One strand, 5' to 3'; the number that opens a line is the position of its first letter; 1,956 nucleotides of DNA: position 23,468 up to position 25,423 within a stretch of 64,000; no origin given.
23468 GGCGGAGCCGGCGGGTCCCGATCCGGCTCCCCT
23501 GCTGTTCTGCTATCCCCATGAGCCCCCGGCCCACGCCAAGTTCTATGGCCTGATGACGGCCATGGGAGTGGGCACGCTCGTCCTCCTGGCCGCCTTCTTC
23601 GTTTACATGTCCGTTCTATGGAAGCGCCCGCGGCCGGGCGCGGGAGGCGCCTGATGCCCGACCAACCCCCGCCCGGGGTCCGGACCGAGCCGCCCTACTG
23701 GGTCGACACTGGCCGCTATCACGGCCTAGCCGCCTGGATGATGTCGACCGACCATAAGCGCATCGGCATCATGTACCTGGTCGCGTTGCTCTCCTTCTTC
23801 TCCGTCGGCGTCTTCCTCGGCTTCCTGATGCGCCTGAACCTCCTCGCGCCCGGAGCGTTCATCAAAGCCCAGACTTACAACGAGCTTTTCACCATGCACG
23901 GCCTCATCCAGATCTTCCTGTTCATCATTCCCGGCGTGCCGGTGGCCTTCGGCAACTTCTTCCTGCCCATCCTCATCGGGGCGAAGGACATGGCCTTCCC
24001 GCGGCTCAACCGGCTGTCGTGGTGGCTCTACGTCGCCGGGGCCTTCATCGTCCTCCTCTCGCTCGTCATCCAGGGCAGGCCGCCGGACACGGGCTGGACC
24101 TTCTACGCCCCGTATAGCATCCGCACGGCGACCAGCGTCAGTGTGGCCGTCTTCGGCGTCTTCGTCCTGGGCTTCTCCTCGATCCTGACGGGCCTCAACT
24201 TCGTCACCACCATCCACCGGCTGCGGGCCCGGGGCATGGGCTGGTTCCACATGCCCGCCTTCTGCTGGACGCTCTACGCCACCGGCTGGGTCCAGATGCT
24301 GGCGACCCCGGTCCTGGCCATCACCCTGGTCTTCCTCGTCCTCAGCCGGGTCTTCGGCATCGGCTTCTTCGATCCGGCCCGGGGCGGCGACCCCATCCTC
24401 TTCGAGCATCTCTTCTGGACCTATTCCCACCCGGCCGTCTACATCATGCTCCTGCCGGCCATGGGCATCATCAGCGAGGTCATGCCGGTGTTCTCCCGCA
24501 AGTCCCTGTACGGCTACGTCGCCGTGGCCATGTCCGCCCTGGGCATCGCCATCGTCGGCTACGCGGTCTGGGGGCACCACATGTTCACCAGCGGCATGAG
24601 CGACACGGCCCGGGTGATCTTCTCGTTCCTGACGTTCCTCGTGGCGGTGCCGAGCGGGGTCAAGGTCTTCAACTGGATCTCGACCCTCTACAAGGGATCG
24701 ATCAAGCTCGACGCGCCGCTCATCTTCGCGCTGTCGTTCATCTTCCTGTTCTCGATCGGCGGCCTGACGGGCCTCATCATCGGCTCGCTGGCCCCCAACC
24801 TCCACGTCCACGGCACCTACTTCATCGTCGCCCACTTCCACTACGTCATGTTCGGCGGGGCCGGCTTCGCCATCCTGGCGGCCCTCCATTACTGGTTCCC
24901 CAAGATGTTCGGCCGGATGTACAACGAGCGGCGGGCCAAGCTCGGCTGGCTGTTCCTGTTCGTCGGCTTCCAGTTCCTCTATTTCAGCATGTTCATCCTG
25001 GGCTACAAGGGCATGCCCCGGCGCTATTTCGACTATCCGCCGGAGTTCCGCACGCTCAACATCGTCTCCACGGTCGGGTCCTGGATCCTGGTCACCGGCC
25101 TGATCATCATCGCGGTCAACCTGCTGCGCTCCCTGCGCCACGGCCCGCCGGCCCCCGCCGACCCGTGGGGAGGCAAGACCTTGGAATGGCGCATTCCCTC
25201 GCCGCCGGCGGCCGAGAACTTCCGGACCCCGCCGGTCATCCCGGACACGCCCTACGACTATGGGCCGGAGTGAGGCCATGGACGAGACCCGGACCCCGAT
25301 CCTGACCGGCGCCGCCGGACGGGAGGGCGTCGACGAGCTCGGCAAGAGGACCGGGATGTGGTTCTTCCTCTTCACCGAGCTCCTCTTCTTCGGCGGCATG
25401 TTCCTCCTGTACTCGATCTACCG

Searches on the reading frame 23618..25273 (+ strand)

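Call 60: search_protein_families(library=pfam, proteins=[window:23618-25273:+], max_evalue=0.00001)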
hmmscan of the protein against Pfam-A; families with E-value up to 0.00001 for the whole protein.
window:23618-25273:+ (551 aa): 1 family
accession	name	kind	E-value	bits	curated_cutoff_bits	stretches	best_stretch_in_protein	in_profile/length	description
PF00115.25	COX1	-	6.9e-148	493.5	34.8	1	48-490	1-436/436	Cytochrome C and Quinol oxidase polypeptide I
